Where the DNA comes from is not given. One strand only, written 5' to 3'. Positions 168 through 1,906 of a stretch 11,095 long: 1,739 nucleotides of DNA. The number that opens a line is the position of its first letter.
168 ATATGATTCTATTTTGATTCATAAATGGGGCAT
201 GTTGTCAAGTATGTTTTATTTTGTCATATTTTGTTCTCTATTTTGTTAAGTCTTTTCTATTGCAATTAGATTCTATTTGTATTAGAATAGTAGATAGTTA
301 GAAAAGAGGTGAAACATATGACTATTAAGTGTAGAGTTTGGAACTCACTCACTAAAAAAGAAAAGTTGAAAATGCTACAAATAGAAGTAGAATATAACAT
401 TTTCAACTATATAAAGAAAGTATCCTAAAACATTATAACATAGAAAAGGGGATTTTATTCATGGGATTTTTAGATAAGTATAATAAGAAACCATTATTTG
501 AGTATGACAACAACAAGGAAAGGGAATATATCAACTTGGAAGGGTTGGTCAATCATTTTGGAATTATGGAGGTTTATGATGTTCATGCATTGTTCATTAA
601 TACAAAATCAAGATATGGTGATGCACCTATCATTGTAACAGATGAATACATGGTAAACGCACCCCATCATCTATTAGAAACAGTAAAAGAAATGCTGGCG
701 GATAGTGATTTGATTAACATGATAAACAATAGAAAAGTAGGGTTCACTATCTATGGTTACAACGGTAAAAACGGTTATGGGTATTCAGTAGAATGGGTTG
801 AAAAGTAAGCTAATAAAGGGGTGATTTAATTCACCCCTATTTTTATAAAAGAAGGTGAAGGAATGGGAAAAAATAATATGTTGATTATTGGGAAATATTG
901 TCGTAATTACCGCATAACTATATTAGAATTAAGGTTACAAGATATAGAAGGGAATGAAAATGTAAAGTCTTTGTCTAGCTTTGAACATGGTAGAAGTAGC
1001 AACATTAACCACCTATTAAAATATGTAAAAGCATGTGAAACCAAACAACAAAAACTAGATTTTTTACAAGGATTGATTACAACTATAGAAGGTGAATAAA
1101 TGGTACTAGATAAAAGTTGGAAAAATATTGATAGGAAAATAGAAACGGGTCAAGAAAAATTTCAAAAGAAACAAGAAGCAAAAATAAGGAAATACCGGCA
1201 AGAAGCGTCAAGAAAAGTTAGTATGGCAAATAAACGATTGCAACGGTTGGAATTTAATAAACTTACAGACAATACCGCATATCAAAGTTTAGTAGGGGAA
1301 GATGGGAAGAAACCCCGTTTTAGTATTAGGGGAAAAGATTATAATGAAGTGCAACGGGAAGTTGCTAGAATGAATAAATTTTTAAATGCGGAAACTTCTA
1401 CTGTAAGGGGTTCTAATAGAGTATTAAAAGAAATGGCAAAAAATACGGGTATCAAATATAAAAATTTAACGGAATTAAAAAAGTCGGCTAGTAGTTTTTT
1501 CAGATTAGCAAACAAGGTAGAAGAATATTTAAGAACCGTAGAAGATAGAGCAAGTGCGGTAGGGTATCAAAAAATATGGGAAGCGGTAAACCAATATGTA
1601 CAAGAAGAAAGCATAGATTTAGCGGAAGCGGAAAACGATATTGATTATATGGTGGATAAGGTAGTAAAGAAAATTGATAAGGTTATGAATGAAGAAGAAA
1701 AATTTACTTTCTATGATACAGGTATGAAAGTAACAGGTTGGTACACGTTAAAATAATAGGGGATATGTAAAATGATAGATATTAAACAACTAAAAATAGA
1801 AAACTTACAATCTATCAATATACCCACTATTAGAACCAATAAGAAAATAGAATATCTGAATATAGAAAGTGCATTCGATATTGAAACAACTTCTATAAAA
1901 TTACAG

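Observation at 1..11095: A complete, ITR-bounded, strictly unidirectional ~11.1-kb protein-primed tailed-phage genome with a minimal gene set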

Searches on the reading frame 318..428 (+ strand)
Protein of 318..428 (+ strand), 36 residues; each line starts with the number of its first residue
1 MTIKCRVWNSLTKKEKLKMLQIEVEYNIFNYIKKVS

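Call 8: search_protein_families(library=pfam, proteins=[window:318-428:+], max_evalue=0.01)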
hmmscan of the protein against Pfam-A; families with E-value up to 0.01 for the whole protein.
window:318-428:+ (36 aa): 0 families

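Call 9: search_protein_families(library=phrogs, proteins=[window:318-428:+], max_evalue=0.01)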
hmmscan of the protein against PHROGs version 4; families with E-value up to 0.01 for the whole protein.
window:318-428:+ (36 aa): 0 families

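Call 110: search_protein_families(library=pfam, proteins=[window:318-425:+], max_evalue=1)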
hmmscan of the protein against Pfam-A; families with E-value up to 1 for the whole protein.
window:318-425:+ (36 aa): 0 families

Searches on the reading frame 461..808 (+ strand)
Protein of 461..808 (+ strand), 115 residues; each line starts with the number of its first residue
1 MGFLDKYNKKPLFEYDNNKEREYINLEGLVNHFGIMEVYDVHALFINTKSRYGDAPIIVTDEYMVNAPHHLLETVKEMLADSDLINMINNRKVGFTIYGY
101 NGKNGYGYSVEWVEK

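Call 6: search_protein_families(library=pfam, proteins=[window:461-808:+], max_evalue=0.01)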
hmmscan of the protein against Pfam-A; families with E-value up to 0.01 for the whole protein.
window:461-808:+ (115 aa): 0 families

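Call 7: search_protein_families(library=phrogs, proteins=[window:461-808:+], max_evalue=0.01)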
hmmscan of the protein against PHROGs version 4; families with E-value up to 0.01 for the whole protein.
window:461-808:+ (115 aa): 0 families

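Call 81: search_solved_structures(query=A6, max_evalue=10, show_alignments=1)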
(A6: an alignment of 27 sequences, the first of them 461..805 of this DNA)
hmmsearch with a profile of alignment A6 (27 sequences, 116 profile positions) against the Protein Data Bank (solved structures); distinct sequences matched with E-value up to 10: 1.
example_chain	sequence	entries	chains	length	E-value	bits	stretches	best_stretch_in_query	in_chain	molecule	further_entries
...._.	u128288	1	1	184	0.059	16.7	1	37-91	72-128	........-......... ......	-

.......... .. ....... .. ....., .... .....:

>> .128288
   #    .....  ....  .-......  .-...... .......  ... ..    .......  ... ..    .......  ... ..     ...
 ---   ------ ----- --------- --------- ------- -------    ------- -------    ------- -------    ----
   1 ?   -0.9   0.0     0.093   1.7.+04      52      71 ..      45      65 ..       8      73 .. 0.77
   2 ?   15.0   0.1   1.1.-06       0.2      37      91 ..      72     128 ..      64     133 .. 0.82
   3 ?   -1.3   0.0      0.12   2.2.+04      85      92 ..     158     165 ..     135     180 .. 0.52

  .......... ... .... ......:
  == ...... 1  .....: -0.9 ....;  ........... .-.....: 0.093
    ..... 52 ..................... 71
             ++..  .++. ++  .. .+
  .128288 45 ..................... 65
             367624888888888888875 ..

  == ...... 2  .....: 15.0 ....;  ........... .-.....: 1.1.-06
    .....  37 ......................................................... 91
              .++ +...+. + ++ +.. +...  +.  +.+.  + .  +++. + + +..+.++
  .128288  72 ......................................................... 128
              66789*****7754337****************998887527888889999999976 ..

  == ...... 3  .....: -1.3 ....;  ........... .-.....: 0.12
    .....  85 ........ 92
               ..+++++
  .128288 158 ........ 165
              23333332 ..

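Call 90: search_protein_families(library=phrogs, proteins=[window:461-805:+], max_evalue=5)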
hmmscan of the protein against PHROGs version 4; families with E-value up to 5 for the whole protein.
window:461-805:+ (115 aa): 2 families
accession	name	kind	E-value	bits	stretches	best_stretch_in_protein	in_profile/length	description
phrog_17241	-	unknown function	0.062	15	1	29-74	23-68/96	-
phrog_5238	-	unknown function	0.072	14.3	0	71-101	18-48/85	-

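Call 110: search_protein_families(library=pfam, proteins=[window:461-805:+], max_evalue=1)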
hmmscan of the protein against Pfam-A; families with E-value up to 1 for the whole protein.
window:461-805:+ (115 aa): 1 family
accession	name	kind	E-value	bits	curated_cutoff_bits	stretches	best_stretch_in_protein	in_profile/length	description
PF17420.7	GP17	-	0.13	12.9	25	0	8-29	34-55/98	Superinfection exclusion gene product 17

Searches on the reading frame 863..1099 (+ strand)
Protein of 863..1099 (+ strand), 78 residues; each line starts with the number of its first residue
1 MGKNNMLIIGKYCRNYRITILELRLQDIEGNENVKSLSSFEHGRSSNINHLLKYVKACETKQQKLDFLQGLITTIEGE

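Call 6: search_protein_families(library=pfam, proteins=[window:863-1099:+], max_evalue=0.01)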
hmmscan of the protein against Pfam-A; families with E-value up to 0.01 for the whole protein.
window:863-1099:+ (78 aa): 0 families

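Call 7: search_protein_families(library=phrogs, proteins=[window:863-1099:+], max_evalue=0.01)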
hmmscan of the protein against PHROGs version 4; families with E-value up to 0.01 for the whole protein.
window:863-1099:+ (78 aa): 0 families

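Call 90: search_protein_families(library=phrogs, proteins=[window:863-1096:+], max_evalue=5)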
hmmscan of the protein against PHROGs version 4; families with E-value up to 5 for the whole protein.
window:863-1096:+ (78 aa): 2 families
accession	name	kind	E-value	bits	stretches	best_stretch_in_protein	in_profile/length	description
phrog_33295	-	unknown function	0.18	13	1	2-31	49-79/129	-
phrog_4401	-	unknown function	0.21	12.6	1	2-40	40-78/98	-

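Call 110: search_protein_families(library=pfam, proteins=[window:863-1096:+], max_evalue=1)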
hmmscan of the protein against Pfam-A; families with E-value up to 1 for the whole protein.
window:863-1096:+ (78 aa): 0 families

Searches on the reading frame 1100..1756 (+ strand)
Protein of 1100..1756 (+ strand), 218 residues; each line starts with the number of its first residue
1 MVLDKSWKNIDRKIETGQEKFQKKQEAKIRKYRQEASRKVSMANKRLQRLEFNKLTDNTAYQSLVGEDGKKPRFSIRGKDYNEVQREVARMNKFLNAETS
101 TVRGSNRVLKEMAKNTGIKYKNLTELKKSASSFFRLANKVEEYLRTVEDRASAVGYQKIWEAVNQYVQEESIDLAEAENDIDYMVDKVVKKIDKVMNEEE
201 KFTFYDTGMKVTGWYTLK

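Call 6: search_protein_families(library=pfam, proteins=[window:1100-1756:+], max_evalue=0.01)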
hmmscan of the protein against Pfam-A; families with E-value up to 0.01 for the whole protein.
window:1100-1756:+ (218 aa): 1 family
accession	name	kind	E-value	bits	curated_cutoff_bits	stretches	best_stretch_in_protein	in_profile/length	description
PF10046.14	BLOC1_2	-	0.002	18.9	33.4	1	86-145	2-65/96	Biogenesis of lysosome-related organelles complex-1 subunit 2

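Call 7: search_protein_families(library=phrogs, proteins=[window:1100-1756:+], max_evalue=0.01)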
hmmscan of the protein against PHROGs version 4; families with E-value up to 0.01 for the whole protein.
window:1100-1756:+ (218 aa): 1 family
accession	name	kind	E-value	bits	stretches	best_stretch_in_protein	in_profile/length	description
phrog_18453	-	unknown function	0.0044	18.6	1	84-153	36-102/118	-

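Call 90: search_protein_families(library=phrogs, proteins=[window:1100-1753:+], max_evalue=5)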
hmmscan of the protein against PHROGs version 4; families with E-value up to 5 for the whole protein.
window:1100-1753:+ (218 aa): 8 families
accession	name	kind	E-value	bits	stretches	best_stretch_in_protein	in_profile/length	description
phrog_18453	-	unknown function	0.0044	18.6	1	84-153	36-102/118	-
phrog_7266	-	unknown function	0.034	15.1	1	130-199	37-108/111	-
phrog_28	-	tail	0.035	13.6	1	78-146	13-81/1228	tail length tape measure protein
phrog_18104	-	transcription regulation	0.069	14.1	1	103-145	10-53/57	transcriptional regulator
phrog_16958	-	unknown function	0.076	14.4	0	144-202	33-91/100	-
phrog_1204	-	tail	0.078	11.8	1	5-197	382-532/1483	tail protein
phrog_859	-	head and packaging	0.12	11.9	1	94-182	106-179/807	portal protein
phrog_3590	-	unknown function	0.59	10.5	1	82-198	121-225/481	-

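Call 91: search_solved_structures(query=A7, max_evalue=10, show_alignments=1)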
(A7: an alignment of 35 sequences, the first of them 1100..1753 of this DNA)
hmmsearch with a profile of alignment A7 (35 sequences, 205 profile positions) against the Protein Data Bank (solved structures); distinct sequences matched with E-value up to 10: 27.
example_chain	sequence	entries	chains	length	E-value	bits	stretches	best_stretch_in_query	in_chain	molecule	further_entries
5j2l_B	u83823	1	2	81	0.013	18.6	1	72-126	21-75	protein design 2L4HC2_11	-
2lch_A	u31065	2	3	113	0.017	18.2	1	97-190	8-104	Protein OR38 | computationally designed four-helix bundle protein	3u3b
8d06_A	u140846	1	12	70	0.034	17.2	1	116-151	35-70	HALC3_104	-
8grq_D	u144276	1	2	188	0.038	17.1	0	102-165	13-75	H2B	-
6fes_A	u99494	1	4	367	0.049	16.7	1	103-193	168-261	D12_BRIC2, a synthetic protein,D12_BRIC2, a synthetic protein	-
5cwb_A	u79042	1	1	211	0.087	15.9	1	129-191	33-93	Designed helical repeat protein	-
2jua_A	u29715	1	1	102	0.089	15.9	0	150-186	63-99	de novo protein S836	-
3vjf_A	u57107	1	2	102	0.12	15.4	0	152-191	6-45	WA20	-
6qld_d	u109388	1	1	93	0.17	15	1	102-163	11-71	Histone H2B.2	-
5zuv_A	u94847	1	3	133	0.17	15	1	94-183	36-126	Spike glycoprotein,Spike glycoprotein,inhibitor EK1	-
6qld_h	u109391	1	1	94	0.17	14.9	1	102-163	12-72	Histone H2B.1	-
4wnn_B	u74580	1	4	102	0.19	14.8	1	102-165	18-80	Histone H2B.1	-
9k4q_A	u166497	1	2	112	0.23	14.5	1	135-167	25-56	C2-Zn1-HEHE-2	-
2chp_A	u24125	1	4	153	0.24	14.5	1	125-195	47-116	METALLOREGULATION DNA-BINDING STRESS PROTEIN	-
8vlr_D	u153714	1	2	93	0.28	14.2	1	102-163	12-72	Histone H2B type 1-A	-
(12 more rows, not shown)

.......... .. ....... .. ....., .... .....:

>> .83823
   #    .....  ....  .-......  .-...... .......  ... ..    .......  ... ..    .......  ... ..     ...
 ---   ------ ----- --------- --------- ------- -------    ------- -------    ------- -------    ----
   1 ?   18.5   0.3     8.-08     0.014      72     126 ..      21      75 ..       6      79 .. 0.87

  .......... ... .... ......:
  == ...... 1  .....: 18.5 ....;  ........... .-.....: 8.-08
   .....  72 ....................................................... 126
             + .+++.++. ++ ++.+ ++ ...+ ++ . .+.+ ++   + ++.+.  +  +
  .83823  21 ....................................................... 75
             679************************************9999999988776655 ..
